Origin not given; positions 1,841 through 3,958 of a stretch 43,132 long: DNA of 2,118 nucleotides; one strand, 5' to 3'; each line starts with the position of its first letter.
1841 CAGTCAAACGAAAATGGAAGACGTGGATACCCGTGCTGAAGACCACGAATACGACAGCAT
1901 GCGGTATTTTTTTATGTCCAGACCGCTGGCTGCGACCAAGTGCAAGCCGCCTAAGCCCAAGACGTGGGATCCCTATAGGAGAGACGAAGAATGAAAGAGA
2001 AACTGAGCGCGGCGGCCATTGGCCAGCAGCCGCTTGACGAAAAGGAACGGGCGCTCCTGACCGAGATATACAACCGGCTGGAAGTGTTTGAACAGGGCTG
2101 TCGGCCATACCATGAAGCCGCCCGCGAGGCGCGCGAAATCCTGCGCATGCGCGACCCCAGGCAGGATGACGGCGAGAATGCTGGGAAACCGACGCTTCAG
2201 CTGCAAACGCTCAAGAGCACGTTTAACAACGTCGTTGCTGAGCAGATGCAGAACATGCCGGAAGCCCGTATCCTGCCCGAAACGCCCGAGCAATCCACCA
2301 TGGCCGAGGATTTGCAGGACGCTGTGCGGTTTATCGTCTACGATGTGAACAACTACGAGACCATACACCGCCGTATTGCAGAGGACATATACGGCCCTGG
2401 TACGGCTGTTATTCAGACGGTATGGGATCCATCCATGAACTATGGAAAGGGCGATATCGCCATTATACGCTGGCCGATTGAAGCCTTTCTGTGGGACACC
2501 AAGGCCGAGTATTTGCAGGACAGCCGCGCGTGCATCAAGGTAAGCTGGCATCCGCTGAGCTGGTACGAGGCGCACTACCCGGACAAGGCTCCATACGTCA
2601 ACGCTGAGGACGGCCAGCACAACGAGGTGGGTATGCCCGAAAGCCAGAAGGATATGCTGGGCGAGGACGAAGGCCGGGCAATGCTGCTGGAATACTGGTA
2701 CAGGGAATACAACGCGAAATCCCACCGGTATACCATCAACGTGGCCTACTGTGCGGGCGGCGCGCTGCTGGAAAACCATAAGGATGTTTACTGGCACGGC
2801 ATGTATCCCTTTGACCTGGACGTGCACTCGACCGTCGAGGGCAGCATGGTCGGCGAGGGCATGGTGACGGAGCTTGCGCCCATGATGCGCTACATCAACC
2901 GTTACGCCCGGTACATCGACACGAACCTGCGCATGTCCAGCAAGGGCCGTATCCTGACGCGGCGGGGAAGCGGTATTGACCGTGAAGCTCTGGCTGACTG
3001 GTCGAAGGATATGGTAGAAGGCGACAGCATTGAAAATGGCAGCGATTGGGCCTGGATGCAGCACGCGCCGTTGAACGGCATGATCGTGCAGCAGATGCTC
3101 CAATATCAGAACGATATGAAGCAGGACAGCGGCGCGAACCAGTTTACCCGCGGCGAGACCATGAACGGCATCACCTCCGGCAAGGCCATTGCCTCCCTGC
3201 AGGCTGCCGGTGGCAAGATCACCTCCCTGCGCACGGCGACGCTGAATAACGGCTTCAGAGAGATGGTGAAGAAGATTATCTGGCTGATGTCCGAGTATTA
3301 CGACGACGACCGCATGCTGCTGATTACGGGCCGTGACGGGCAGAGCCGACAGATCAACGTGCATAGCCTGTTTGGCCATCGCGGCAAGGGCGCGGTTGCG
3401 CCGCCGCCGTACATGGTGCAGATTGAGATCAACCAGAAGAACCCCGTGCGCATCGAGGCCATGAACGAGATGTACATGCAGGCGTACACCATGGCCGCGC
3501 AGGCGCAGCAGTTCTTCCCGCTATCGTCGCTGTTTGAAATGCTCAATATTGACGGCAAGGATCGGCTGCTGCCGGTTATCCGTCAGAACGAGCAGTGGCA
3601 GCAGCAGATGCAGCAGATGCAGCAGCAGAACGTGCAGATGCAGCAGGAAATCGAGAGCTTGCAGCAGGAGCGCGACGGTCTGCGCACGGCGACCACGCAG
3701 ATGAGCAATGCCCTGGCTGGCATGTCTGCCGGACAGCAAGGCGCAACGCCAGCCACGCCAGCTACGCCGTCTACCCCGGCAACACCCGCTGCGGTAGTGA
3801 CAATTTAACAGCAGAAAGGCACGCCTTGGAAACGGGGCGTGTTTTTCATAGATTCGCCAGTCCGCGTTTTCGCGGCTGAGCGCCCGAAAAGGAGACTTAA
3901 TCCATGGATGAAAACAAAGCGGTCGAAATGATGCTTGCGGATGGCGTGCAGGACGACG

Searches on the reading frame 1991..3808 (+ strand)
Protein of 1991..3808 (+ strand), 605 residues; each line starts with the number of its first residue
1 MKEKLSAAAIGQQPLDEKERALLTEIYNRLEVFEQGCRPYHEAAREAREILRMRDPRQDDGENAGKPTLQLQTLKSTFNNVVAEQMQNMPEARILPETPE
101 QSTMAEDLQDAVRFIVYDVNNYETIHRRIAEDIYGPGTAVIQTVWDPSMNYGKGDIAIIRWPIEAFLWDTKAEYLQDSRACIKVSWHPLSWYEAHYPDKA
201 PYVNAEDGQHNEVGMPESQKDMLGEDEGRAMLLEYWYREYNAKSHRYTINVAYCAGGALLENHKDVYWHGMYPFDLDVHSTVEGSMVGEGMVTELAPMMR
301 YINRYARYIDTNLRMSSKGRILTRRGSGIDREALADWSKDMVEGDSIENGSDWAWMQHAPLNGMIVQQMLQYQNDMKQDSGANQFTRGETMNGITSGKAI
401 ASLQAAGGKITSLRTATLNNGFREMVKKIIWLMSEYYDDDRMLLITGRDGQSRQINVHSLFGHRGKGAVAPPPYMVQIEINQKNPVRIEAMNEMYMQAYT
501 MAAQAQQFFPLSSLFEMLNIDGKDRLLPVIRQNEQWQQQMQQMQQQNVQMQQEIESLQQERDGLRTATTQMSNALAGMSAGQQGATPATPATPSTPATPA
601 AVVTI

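Call 47: search_dna_similar(query=window:1991-3808:+, collection=phages, mode=protein, max_rows=15)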
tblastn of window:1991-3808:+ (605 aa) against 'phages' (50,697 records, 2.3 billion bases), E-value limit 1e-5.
Records with a match: 10; places in all: 10; records where one place covers at least 80% of the query: 0.
Best place of each record, by identity: <60% 10.
By first word of the organism name: Bacteriophage 9; Bacillus 1.
By host as written in the record: - 9; Bacillus sp. (in: Bacteria) 1.
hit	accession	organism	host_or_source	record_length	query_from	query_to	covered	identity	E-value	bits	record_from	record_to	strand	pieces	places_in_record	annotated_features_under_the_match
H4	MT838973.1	Bacteriophage sp.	human fecal samples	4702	78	486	68%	26.6%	4e-30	132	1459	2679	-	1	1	record has no annotation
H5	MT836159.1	Bacteriophage sp.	human fecal samples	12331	65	486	70%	24.7%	1e-25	118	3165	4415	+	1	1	record has no annotation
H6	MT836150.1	Bacteriophage sp.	human fecal samples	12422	78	493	69%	24.9%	9e-24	112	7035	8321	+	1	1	record has no annotation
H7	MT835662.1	Bacteriophage sp.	human fecal samples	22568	74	531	76%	22.5%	6e-24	113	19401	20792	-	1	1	record has no annotation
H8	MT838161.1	Bacteriophage sp.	human fecal samples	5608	74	486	68%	24.4%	4e-25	117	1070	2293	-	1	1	record has no annotation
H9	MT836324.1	Bacteriophage sp.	human fecal samples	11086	74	455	63%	26.0%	3e-31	136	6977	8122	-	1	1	record has no annotation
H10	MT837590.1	Bacteriophage sp.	human fecal samples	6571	57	451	65%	23.1%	2e-18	96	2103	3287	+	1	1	record has no annotation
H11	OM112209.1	Bacillus phage PK1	Bacillus sp. (in: Bacteria)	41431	76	459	63%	23.7%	2e-26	121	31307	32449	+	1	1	none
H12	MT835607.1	Bacteriophage sp.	human fecal samples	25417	96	531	72%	20.7%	6e-19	97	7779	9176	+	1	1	record has no annotation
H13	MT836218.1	Bacteriophage sp.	human fecal samples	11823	83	450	61%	22.9%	2e-18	96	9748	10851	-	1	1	record has no annotation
